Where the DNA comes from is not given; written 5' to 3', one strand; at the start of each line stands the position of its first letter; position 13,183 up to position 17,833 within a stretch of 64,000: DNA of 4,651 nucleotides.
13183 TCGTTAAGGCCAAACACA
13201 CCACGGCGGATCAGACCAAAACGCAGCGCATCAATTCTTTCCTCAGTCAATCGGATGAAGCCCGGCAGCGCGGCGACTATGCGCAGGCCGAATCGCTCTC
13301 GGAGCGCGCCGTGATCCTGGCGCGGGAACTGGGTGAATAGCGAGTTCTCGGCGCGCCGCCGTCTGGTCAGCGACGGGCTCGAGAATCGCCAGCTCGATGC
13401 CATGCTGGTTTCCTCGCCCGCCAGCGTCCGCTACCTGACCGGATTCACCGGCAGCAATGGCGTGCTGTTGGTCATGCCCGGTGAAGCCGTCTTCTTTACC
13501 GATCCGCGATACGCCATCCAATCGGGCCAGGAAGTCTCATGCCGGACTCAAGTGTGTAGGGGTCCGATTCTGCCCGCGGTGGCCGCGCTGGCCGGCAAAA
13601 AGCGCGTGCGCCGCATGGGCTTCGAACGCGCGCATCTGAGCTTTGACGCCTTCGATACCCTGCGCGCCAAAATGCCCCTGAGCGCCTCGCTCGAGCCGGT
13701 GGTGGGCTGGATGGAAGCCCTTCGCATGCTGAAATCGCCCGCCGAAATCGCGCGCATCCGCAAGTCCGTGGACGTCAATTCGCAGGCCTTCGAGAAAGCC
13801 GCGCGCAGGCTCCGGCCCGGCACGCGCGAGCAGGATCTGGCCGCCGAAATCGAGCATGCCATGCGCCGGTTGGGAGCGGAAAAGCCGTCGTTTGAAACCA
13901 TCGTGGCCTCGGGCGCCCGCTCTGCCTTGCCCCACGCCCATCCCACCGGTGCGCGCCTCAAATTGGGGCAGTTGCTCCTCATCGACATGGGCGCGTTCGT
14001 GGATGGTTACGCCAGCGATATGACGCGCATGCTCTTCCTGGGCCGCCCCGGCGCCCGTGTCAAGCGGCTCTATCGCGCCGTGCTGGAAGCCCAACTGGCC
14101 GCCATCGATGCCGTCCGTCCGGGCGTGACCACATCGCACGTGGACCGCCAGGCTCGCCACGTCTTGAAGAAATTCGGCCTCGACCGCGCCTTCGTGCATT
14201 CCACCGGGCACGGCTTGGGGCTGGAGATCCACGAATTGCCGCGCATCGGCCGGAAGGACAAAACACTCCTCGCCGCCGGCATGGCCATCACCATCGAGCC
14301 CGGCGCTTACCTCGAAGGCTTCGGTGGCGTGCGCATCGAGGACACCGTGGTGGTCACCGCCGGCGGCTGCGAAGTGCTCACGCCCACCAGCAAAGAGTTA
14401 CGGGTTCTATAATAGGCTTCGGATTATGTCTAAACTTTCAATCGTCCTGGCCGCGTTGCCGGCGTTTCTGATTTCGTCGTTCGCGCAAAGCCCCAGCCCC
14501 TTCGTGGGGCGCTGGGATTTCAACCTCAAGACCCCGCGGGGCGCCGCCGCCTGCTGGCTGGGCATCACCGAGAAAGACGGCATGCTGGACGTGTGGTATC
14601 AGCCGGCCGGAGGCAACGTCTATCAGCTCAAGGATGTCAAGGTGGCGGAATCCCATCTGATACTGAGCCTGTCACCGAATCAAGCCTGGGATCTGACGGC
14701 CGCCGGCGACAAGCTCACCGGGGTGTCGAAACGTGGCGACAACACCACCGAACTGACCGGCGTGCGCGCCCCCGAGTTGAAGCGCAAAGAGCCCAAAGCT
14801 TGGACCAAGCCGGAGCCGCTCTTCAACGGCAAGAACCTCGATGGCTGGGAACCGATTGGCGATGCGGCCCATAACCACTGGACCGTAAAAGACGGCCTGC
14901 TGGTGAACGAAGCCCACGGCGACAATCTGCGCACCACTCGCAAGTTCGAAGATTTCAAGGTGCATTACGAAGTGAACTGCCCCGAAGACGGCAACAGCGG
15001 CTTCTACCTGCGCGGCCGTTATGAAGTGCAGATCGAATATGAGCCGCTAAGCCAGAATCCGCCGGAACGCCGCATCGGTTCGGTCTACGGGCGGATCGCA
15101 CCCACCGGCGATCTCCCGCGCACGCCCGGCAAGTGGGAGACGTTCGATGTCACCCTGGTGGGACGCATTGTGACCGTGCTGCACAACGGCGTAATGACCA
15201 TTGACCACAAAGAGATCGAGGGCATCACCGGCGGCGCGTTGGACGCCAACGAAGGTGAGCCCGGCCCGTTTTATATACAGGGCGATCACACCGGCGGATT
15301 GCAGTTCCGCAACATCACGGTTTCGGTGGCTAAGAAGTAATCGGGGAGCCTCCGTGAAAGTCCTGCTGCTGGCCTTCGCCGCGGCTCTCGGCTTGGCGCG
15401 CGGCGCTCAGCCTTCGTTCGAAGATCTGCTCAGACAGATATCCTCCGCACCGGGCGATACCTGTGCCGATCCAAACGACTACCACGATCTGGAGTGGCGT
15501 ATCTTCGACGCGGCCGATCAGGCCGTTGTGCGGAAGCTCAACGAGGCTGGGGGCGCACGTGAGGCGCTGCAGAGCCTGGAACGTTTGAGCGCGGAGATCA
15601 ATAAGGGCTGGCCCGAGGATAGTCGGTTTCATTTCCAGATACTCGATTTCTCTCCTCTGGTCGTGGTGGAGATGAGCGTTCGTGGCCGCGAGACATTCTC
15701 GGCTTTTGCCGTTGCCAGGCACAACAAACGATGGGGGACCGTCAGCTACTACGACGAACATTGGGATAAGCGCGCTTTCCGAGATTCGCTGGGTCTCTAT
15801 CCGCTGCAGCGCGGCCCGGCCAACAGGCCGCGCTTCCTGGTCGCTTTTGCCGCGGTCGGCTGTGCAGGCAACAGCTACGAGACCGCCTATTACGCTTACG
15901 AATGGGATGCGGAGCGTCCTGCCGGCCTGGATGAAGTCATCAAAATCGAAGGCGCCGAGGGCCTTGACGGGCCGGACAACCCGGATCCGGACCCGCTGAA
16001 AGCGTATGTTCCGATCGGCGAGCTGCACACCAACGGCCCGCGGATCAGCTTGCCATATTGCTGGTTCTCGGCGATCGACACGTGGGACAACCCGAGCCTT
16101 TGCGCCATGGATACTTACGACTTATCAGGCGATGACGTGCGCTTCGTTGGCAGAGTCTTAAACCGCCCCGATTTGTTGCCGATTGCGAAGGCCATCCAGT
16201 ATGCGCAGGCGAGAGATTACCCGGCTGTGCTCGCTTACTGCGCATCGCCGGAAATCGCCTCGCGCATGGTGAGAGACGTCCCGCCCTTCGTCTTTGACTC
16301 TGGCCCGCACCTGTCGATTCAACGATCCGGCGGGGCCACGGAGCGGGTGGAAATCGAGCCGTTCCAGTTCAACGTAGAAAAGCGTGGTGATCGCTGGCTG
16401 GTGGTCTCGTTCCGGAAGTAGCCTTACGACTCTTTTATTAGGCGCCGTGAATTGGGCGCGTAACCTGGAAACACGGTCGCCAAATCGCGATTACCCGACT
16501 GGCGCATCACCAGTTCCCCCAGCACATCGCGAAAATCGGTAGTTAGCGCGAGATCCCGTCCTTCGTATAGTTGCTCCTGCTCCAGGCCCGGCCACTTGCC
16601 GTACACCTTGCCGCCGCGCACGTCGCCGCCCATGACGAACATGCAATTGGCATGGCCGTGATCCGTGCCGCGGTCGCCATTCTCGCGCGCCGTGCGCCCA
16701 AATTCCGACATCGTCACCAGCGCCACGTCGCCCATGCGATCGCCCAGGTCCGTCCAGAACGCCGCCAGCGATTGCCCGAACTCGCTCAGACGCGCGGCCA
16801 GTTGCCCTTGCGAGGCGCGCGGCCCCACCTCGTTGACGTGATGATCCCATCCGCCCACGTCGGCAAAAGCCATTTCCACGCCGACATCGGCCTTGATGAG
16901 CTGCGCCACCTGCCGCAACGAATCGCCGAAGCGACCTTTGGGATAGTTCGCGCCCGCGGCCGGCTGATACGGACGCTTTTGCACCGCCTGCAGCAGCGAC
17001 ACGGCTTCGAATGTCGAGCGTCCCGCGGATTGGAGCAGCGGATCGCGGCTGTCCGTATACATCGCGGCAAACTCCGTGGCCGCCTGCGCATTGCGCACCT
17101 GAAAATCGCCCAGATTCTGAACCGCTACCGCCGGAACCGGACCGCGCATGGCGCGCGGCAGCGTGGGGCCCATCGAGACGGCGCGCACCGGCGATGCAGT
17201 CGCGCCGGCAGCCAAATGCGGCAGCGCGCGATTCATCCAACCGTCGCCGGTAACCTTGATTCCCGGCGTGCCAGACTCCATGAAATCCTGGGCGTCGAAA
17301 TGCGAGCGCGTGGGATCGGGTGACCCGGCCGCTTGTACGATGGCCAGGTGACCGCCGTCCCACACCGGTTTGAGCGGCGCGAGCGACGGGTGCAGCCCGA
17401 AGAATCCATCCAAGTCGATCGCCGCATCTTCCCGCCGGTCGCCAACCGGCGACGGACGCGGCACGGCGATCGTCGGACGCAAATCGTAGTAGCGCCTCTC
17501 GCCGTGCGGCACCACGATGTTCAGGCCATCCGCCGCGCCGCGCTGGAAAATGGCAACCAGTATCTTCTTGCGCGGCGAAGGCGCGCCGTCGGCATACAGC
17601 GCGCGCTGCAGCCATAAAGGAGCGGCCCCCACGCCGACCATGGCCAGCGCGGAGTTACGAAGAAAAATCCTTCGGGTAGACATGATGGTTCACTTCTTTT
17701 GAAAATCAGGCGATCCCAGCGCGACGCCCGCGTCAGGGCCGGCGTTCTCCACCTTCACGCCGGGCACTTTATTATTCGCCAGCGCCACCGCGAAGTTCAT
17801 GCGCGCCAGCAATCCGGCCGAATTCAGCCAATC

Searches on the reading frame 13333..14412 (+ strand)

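Call 11: search_protein_families(library=pfam, proteins=[window:13333-14412:+], max_evalue=0.01)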
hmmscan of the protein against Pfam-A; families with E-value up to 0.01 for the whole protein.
window:13333-14412:+ (359 aa): 2 families
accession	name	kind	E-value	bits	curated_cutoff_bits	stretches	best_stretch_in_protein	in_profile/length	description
PF00557.29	Peptidase_M24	-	5.5e-72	242.3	23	1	141-343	2-208/208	Metallopeptidase family M24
PF01321.24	Creatinase_N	-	2.4e-21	77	22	1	10-132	3-127/128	Creatinase/Prolidase N-terminal domain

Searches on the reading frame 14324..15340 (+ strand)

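Call 12: search_protein_families(library=pfam, proteins=[window:14324-15340:+], max_evalue=0.01)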
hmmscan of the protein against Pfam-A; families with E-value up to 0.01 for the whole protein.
window:14324-15340:+ (338 aa): 1 family
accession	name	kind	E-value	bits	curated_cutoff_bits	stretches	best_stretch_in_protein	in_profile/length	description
PF06439.18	3keto-disac_hyd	-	2.9e-38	132.2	26.8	1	163-333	2-186/187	3-keto-disaccharide hydrolase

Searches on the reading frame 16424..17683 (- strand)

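Call 12: search_protein_families(library=pfam, proteins=[window:16424-17683:-], max_evalue=0.01)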
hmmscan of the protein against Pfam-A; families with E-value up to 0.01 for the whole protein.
window:16424-17683:- (419 aa): 1 family
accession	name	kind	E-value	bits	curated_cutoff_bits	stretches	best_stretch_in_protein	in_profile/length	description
PF07394.17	DUF1501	-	4.8e-34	118.6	27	1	40-390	2-371/390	Protein of unknown function (DUF1501)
